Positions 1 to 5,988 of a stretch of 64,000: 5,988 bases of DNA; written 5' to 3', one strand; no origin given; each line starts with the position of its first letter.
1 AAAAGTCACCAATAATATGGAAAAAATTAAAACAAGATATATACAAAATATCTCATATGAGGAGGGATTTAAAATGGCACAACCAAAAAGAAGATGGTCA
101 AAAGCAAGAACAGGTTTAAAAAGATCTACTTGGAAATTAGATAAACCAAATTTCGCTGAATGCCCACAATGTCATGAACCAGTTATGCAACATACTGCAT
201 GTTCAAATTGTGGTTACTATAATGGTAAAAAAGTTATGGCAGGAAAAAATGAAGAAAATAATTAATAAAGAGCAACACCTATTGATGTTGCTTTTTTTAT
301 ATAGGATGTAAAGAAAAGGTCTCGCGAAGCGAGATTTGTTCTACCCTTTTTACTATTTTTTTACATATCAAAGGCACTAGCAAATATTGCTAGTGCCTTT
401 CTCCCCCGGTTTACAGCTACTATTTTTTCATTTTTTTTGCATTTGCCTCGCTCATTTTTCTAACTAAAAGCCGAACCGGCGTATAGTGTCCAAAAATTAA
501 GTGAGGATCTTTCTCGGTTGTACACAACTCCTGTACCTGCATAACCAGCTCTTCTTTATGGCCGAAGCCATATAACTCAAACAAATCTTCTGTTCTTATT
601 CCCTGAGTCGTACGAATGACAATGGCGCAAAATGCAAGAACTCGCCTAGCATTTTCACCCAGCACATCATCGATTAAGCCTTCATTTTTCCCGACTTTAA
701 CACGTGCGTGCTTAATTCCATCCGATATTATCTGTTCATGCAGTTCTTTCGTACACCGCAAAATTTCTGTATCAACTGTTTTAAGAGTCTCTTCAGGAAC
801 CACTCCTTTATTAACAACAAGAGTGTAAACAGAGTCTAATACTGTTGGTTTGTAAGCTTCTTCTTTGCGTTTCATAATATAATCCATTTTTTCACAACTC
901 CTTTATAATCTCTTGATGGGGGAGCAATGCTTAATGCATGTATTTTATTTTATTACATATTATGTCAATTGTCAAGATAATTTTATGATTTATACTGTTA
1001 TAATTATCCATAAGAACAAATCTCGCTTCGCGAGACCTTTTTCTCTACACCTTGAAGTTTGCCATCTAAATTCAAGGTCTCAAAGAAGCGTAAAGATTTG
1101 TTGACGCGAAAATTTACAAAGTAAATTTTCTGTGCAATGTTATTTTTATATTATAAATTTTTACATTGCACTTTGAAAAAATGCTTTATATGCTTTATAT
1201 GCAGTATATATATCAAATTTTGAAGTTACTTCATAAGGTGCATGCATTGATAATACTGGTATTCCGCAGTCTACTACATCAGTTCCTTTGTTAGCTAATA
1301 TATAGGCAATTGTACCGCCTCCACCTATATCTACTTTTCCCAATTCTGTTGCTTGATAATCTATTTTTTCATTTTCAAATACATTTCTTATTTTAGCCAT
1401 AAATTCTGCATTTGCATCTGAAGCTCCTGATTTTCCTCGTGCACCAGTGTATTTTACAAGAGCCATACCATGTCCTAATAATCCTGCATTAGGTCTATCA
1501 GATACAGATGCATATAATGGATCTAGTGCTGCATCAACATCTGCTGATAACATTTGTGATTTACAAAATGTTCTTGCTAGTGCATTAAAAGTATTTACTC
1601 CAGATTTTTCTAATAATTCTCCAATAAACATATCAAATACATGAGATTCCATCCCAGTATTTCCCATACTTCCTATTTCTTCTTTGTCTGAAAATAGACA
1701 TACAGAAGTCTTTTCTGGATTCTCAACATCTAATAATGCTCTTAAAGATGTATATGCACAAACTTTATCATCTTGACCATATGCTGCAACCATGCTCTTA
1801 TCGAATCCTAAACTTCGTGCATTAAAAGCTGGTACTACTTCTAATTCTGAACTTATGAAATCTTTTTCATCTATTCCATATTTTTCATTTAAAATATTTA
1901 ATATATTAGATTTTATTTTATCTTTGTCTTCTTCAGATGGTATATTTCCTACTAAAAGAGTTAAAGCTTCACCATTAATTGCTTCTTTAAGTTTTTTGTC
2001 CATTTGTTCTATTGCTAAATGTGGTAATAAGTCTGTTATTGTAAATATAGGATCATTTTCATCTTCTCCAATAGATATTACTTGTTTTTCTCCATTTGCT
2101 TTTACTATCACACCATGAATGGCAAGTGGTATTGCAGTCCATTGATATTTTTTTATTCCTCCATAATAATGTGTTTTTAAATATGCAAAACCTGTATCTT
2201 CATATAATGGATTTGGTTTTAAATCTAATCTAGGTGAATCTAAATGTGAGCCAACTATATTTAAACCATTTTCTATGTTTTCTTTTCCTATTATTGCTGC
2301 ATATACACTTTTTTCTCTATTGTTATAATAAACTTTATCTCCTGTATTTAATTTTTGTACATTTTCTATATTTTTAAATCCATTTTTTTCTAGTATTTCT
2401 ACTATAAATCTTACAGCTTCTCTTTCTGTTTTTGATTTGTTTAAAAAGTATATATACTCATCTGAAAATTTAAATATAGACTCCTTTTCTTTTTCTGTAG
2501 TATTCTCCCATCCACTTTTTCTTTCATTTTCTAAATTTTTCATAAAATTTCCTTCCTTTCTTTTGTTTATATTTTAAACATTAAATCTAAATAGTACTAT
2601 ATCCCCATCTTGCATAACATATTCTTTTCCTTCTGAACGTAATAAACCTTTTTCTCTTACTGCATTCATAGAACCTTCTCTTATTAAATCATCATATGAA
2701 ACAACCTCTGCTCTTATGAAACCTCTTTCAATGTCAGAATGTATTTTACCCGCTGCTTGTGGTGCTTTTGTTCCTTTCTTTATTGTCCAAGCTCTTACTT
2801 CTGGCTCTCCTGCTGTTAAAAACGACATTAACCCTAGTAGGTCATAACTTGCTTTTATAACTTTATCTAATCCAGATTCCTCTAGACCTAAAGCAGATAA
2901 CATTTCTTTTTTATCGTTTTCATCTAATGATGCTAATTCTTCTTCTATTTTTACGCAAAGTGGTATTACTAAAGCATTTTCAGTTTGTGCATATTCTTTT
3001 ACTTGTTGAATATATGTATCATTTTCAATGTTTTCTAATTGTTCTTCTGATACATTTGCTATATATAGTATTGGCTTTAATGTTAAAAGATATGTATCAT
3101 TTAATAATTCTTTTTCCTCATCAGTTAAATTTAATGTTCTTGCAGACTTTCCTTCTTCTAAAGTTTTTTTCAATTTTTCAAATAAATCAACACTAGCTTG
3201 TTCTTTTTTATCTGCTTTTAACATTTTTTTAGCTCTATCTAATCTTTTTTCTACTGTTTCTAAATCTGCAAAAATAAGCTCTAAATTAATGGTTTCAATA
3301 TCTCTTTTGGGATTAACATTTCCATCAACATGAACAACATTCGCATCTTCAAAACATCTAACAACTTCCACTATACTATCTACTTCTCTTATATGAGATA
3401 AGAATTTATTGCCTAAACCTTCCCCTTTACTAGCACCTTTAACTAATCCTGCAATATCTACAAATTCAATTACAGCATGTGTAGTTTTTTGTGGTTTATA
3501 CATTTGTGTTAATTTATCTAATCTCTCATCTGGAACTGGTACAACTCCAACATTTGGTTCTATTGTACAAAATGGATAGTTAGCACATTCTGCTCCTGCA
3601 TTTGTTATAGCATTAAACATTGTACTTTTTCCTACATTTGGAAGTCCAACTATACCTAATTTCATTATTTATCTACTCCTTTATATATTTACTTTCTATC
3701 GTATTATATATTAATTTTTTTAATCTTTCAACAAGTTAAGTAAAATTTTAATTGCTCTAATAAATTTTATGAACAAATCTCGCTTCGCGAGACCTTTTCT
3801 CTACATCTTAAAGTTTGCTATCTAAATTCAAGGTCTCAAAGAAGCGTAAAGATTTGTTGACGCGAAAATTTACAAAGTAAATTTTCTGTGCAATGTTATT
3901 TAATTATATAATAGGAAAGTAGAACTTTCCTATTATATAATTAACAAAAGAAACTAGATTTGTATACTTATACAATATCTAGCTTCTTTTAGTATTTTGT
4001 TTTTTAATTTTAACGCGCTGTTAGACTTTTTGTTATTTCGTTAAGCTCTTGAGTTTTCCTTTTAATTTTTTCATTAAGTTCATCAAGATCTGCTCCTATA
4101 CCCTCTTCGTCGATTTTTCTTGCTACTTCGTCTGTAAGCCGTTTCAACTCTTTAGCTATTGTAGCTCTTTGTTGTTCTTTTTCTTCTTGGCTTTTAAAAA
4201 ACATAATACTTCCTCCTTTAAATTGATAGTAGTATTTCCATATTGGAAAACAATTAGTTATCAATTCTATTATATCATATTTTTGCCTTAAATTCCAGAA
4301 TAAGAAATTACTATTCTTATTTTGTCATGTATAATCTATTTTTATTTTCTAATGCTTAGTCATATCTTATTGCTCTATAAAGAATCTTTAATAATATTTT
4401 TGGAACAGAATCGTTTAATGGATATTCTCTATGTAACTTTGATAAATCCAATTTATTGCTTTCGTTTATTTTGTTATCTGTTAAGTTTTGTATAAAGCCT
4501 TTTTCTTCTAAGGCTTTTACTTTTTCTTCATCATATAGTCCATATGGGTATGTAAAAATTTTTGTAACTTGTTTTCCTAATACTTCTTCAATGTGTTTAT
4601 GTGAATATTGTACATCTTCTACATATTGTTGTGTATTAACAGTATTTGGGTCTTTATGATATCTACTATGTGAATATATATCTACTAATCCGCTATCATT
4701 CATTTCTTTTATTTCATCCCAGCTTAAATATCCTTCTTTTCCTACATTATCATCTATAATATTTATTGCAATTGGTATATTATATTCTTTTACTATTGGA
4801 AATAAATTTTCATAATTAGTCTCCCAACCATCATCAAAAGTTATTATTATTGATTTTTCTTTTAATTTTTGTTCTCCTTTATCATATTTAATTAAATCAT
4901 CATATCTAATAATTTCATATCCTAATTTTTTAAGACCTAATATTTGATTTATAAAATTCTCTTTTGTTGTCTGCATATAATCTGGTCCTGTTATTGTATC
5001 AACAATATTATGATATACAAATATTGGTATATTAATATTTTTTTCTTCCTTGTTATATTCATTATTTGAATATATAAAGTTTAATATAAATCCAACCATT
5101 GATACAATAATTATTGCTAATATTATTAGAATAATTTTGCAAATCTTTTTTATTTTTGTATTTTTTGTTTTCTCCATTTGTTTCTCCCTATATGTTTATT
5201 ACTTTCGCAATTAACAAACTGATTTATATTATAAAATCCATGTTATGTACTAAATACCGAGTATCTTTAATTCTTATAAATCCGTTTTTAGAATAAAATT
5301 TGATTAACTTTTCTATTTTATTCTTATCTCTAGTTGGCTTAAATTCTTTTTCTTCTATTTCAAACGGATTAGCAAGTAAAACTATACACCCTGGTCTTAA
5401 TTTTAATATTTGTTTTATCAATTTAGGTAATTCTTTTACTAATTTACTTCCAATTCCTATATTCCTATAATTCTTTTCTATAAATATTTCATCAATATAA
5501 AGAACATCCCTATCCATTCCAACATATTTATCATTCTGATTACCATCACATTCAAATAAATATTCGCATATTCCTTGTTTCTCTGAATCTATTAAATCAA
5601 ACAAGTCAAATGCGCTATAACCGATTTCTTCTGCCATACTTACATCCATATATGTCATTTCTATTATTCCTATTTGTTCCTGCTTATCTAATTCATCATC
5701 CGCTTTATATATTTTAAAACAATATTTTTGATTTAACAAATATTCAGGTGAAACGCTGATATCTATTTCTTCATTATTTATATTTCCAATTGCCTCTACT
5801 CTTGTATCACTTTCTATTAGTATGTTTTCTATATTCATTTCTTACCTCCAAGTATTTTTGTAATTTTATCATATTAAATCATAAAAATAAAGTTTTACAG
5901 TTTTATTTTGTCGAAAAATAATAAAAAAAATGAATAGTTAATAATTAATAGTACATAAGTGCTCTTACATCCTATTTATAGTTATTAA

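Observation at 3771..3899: Dispersed ~129-nt highly structured repeat (family 1): five full copies and one partial copy in 64 kb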

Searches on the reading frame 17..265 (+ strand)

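Call 20: search_protein_families(library=pfam, proteins=[window:17-265:+], max_evalue=0.001)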
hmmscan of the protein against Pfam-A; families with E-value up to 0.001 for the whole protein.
window:17-265:+ (82 aa): 1 family
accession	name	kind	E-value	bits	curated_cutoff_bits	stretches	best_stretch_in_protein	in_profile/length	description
PF01783.29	Ribosomal_L32p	-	5.9e-23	81.2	21.3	1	21-74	1-54/56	Ribosomal L32p protein family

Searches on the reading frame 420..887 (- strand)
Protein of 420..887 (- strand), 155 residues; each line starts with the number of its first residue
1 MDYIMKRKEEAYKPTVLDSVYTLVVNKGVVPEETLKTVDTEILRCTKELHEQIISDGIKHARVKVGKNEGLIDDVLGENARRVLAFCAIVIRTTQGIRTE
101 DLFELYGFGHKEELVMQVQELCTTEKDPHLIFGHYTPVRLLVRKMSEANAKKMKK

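Call 20: search_protein_families(library=pfam, proteins=[window:420-887:-], max_evalue=0.001)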
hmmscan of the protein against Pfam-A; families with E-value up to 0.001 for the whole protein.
window:420-887:- (155 aa): 0 families

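Call 68: find_homologous_proteins(query=window:420-887:-, max_evalue=0.001)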
Query window:420-887:- (155 aa): 1 proteins with E <= 0.001 among 24 candidates.
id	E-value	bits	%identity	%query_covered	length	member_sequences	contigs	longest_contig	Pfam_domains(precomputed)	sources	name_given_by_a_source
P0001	3.3e-96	337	100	100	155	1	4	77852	-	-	-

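Call 74: search_protein_representatives(protein=window:420-887:-)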
Query: 155 residues. Proteins with E-value up to 0.001 (for the whole library): 7; up to 1e-10: 6; up to 1e-30: 1. The best 7 are listed.
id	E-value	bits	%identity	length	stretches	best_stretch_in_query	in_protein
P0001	1.1e-96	336.6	100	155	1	1-155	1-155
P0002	2.4e-28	114.9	39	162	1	3-154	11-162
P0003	8.1e-17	77.5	40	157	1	14-155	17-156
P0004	1.4e-15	73.5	40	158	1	5-139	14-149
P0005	2.4e-12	63.0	32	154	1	2-152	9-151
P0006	6.1e-11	58.5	33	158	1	5-139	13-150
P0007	7.1e-10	55.0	33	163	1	10-144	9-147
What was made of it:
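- Tried and rejected: The orphan ORF between the inverted 5' ends (420-887) has no Pfam hit, no close relative and only 6 remote relatives (calls 20, 68, 74).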

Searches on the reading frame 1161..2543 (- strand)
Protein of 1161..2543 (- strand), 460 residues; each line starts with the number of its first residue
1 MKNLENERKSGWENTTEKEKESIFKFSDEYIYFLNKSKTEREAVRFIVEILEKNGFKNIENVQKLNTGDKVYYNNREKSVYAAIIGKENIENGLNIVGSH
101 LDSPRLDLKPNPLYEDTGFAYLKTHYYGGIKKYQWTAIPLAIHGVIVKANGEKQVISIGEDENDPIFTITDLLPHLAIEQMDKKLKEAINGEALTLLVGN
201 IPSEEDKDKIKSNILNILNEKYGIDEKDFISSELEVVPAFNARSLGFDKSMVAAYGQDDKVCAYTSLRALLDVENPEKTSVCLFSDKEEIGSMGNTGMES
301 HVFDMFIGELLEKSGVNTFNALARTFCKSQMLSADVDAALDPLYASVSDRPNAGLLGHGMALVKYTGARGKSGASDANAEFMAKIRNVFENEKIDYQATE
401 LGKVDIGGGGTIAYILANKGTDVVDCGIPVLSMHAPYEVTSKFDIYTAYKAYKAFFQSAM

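Call 20: search_protein_families(library=pfam, proteins=[window:1161-2543:-], max_evalue=0.001)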
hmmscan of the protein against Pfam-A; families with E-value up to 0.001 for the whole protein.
window:1161-2543:- (460 aa): 2 families
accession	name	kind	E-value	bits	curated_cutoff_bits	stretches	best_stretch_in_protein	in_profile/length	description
PF02127.20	Peptidase_M18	-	2.1e-93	314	24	1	33-456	1-432/432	Aminopeptidase I zinc metalloprotease (M18)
PF05343.19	Peptidase_M42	-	1.6e-08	34.4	23.2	0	353-448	205-289/292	M42 glutamyl aminopeptidase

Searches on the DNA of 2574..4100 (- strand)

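Call 13: search_rna_families(source=window, start=3600, end=4100, threshold=evalue, max_evalue=10)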
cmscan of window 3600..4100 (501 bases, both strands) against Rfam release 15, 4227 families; matches with E-value up to 10: 9.
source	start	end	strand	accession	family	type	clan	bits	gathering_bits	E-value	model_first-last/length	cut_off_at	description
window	3894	3946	+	RF03743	MIR7696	Gene; miRNA;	-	19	83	0.7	1-88/88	no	MIR7696 microRNA precursor family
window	3941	3998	-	RF01666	rox2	Cis-reg;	-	17.7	55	3.3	1-71/71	no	Drosophila rox2 ncRNA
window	3946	3990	-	RF04056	mir-982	Gene; miRNA;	-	16.1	70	6.6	23-68/89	no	mir-982 microRNA precursor family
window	3947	4026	-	RF01769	greA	Cis-reg; leader;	-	15.5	60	3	1-124/124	no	Enterobacteria greA leader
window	3836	3893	+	RF02986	FuFi-1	Gene; sRNA;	-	15.2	59.6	0.56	59-113/175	no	FuFi-1 RNA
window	3900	3944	-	RF04249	mir-310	Gene; miRNA;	CL00137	15.2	48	4.5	1-74/74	no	mir-310 microRNA precursor family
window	4057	4081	-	RF01933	bxd_5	Gene; lncRNA;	-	14.3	50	0.62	34-57/57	no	Bithoraxoid conserved region 5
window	3903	3980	-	RF00125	IS128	Gene; sRNA;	-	12.8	80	4.7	125-198/209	no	IS128 RNA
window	3905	3938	-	RF02749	Ncrwmel02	Gene; sRNA;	-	10.7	290.8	4.6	26-59/251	no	Wolbachia sRNA mel02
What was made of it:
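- On Any Rfam 15 RNA family: The permissive scan of 3600-4100 gives at best FuFi-1 at 15 bits against a threshold of 59.6 (call 13).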

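Call 65: search_with_rna_model(model_id=R1, sources=[L065, L066, L067, L068, L069, L070, L071, L072, L073, L074, L075, L076, L077, L078, L079, L080, L081, L082, L083, L084, L085, L086, L087, L088, L089, L090, L091, L092, L093, L094, L095, L096, L097, L098, L099, L100, L101, L102, L103, L104, L105, L106, L107, L108, L109, L110, L111, L112, L113, L114, L115, L116, L117, L118, L119, L120, L121, L122, L123, L124, L125, L126, L127, L128, L129, L130, L131, L132, L133, L134, L135, L136, L137, L138, L139, L140, L141, L142, L143, L144], max_evalue=0.001)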
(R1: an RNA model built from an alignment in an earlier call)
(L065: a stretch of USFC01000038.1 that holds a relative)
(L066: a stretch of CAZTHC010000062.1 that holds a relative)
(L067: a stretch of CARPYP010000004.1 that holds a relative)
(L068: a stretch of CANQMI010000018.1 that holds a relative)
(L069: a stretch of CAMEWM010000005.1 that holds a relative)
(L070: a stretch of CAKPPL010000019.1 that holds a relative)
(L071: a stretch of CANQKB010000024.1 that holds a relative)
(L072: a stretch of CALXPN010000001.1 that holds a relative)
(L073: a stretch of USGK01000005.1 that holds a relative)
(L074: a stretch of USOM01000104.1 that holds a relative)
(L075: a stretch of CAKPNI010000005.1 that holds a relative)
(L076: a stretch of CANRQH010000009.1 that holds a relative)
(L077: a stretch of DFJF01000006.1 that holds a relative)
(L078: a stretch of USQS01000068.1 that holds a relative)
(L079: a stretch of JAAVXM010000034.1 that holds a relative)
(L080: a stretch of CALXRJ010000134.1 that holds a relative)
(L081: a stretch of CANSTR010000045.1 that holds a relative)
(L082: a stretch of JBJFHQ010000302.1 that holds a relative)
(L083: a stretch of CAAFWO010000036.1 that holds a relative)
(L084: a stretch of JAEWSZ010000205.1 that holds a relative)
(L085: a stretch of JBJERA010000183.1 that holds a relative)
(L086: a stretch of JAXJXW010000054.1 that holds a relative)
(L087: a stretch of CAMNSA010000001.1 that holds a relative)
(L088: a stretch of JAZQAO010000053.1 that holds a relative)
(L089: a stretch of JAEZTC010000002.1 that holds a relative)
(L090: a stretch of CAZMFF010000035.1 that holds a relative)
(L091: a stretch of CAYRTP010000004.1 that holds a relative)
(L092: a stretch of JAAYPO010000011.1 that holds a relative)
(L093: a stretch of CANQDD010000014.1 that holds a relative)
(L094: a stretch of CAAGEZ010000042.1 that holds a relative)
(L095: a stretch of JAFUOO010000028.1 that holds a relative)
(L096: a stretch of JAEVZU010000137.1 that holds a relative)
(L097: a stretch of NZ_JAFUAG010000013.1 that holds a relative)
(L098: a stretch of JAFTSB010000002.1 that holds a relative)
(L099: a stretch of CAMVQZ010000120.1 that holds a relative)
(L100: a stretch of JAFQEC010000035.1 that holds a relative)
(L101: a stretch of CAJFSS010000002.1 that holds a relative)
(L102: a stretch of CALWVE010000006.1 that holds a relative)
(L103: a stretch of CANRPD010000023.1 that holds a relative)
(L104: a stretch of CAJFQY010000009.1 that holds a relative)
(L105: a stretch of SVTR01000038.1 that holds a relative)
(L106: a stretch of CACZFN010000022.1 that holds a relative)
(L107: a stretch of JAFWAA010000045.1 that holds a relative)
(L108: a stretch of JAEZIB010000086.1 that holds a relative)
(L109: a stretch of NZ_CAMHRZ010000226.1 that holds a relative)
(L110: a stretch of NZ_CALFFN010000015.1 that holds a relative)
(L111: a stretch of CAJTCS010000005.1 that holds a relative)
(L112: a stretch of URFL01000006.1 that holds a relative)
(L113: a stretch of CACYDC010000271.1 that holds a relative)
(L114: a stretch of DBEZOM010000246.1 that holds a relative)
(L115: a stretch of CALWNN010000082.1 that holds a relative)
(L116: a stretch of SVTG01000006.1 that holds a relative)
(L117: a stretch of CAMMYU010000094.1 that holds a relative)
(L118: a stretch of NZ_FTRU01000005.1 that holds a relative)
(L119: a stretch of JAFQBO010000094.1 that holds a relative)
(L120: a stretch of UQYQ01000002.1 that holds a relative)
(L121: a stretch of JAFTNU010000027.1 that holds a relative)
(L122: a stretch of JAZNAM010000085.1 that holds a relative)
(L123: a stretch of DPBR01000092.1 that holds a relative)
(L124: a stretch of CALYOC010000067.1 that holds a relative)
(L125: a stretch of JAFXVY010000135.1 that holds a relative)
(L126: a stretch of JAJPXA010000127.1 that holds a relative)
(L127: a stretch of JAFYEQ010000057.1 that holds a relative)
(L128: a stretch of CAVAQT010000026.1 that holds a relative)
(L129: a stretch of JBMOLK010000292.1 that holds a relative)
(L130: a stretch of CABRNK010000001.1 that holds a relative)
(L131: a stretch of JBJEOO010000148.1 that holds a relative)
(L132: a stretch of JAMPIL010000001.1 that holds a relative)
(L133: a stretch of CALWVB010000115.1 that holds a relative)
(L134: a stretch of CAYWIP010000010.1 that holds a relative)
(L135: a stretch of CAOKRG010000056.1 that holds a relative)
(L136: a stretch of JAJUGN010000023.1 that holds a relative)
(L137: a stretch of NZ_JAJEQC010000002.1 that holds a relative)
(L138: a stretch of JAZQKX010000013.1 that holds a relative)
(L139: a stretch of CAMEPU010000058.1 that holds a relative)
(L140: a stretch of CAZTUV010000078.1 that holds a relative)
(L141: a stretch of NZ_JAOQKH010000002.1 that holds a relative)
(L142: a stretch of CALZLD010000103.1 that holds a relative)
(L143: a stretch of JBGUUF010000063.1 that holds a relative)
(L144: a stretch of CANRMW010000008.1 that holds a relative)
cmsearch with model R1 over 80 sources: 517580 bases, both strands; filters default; matches with E-value up to 0.001: 0.
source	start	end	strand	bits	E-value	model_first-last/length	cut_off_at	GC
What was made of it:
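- No copy occurs in 80 ychF loci of related species (call 65).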

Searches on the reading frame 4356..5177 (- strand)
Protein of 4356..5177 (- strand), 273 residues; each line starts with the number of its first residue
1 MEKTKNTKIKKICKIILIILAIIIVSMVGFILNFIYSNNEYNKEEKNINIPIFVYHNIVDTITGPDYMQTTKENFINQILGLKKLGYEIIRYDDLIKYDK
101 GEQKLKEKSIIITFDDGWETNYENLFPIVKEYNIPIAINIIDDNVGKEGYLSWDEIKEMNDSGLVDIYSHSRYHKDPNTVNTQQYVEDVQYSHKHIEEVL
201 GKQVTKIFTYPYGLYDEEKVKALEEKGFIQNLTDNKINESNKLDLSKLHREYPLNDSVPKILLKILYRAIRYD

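Call 20: search_protein_families(library=pfam, proteins=[window:4356-5177:-], max_evalue=0.001)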
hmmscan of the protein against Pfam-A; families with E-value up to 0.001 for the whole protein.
window:4356-5177:- (273 aa): 1 family
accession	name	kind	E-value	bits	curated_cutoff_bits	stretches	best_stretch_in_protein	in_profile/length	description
PF01522.26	Polysacc_deac_1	-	1.5e-26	93.2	23.1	1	104-228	3-121/124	Polysaccharide deacetylase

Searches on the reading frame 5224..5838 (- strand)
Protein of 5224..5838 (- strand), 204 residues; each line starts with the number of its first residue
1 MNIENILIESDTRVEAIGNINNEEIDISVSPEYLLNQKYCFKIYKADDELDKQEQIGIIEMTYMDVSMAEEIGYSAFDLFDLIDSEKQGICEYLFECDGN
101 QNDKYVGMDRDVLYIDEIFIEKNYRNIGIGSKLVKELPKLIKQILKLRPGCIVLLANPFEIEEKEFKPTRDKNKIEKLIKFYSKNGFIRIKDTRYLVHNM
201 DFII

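Call 70: search_protein_families(library=pfam, proteins=[window:5224-5838:-], max_evalue=0.001)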
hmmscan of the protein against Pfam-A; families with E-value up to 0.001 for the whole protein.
window:5224-5838:- (204 aa): 3 families
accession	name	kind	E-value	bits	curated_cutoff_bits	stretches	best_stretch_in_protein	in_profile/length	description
PF13508.13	Acetyltransf_7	-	4.2e-07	30.7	27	1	106-188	28-83/84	Acetyltransferase (GNAT) domain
PF13673.13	Acetyltransf_10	-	0.00016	22.1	23.6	0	106-141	43-80/128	Acetyltransferase (GNAT) domain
PF00583.31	Acetyltransf_1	-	0.00019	22.1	20.7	1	104-138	55-85/116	Acetyltransferase (GNAT) family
